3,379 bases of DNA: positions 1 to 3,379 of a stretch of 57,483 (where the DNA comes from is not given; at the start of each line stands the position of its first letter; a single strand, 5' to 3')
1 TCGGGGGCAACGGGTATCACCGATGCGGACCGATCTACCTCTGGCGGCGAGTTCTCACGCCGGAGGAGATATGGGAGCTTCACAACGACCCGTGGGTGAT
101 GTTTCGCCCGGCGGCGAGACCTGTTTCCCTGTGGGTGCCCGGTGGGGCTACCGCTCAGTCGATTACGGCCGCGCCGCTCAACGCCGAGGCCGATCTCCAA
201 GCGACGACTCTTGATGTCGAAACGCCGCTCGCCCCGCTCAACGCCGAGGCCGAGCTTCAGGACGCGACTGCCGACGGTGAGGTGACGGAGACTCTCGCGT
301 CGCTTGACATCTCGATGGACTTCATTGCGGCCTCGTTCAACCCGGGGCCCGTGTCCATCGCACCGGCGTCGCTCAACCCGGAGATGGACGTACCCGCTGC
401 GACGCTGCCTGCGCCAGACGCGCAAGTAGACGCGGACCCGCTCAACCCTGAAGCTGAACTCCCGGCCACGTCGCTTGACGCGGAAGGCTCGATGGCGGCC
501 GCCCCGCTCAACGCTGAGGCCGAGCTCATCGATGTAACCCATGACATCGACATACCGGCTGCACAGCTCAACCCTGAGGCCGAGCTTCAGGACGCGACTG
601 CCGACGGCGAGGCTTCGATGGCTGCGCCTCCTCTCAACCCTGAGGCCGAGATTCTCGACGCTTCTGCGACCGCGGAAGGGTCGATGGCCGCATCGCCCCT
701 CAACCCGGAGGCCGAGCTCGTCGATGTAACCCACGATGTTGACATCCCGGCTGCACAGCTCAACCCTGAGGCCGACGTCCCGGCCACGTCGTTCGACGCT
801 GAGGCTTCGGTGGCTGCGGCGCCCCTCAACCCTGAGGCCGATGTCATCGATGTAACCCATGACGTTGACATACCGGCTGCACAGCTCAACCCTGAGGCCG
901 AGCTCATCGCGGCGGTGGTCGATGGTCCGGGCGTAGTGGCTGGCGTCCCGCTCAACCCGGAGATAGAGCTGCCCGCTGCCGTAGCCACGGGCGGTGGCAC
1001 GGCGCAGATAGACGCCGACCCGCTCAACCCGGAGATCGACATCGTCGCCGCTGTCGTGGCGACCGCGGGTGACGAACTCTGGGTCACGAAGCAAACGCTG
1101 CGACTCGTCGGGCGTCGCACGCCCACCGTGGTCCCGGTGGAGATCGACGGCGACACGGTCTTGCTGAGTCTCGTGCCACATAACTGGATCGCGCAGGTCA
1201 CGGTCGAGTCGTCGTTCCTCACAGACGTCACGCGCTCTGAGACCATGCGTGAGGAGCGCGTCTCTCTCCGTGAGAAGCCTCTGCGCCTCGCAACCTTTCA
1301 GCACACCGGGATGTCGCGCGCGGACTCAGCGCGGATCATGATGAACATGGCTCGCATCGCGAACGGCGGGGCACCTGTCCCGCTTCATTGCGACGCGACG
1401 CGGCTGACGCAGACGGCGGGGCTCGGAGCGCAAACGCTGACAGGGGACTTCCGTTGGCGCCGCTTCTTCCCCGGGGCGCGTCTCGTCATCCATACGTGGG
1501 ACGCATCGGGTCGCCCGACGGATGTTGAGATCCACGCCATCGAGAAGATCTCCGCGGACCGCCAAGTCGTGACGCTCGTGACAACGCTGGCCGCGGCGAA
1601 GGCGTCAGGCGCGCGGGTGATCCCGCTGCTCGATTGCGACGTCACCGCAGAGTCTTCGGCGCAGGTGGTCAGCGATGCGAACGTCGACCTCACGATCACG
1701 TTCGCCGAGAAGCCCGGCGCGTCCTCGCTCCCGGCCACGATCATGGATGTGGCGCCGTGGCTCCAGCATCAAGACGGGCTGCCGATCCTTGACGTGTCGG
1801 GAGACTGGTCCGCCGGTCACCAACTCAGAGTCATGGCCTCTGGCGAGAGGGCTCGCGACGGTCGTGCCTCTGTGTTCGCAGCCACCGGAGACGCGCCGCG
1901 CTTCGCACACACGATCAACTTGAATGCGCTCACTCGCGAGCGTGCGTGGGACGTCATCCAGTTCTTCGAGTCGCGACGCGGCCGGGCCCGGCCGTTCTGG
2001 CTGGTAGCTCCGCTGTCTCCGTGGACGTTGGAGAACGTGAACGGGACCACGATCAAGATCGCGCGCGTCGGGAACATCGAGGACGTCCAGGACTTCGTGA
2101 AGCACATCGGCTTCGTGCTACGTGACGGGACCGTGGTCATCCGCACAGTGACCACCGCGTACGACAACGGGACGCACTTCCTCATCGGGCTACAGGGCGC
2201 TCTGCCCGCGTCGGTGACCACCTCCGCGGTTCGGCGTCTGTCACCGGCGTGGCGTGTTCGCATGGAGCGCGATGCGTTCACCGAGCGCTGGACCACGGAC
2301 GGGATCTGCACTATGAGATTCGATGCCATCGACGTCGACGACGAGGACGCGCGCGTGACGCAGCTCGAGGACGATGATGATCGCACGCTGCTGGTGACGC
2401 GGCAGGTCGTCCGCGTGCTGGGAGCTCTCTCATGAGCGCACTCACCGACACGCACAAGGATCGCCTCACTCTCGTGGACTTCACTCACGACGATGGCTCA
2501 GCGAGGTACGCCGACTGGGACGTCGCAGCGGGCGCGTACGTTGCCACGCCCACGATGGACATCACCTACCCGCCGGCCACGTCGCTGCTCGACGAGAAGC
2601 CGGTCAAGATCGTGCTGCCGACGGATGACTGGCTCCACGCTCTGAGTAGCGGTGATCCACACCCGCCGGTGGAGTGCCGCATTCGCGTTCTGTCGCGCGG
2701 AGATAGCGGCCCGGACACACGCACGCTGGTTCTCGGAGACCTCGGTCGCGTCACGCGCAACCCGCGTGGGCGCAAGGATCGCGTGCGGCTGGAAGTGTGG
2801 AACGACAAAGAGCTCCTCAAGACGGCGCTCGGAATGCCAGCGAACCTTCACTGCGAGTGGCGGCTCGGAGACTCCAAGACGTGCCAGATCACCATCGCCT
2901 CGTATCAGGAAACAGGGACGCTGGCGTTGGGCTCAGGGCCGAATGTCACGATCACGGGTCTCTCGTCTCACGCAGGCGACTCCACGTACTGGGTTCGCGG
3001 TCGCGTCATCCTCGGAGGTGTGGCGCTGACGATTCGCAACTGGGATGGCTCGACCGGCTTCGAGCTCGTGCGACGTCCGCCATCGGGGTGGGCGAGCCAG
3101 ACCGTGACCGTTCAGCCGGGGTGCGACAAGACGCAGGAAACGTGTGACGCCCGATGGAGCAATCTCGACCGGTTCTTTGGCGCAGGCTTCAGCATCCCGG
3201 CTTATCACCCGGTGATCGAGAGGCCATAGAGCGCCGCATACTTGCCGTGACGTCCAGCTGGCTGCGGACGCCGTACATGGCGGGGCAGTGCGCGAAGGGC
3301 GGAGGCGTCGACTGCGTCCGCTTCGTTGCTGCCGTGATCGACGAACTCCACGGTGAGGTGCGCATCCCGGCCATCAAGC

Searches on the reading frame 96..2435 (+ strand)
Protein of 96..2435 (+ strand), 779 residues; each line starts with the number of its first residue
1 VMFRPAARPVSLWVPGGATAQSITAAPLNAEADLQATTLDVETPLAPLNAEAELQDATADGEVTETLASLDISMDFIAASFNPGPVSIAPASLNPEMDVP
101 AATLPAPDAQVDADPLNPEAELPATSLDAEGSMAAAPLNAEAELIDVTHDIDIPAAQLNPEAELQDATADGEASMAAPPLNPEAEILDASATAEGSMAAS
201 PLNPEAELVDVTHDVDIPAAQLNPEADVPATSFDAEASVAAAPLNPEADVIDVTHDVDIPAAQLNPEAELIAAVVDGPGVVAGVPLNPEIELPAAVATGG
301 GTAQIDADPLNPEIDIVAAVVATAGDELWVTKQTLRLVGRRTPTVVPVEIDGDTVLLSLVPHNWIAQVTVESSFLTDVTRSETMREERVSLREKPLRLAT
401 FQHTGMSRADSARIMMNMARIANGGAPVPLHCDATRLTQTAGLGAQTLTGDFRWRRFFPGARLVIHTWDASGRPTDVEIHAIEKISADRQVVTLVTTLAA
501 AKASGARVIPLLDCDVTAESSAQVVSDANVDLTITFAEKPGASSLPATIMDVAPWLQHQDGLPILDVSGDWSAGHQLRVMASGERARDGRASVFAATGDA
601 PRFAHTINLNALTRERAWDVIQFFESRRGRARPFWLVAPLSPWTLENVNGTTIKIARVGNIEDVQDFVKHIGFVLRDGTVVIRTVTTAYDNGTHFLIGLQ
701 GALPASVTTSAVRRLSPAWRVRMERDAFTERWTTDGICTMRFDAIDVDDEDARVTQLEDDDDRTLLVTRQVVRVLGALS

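Call 11: search_protein_families(library=pfam, proteins=[window:96-2435:+], max_evalue=0.01)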
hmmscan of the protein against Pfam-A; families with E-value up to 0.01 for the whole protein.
window:96-2435:+ (779 aa): 1 family
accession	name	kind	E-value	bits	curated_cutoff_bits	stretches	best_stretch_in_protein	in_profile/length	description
PF09343.15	DUF2460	-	0.0068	16.3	30.4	0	600-635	39-74/205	Conserved hypothetical protein 2217 (DUF2460)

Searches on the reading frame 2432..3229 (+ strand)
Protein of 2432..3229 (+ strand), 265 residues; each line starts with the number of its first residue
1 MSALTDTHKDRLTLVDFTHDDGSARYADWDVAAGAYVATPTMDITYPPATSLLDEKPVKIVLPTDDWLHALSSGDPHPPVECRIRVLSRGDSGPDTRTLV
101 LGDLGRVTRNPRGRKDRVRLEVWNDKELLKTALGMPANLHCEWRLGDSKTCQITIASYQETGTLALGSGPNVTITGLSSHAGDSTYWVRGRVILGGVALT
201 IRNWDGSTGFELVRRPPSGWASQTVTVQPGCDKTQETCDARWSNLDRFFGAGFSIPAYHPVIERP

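Call 11: search_protein_families(library=pfam, proteins=[window:2432-3229:+], max_evalue=0.01)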
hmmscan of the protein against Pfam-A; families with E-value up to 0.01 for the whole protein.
window:2432-3229:+ (265 aa): 1 family
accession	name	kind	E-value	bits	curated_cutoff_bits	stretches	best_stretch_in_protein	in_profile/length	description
PF09356.15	Phage_BR0599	-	3.8e-09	37.2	22.9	1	196-251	17-73/80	Phage conserved hypothetical protein BR0599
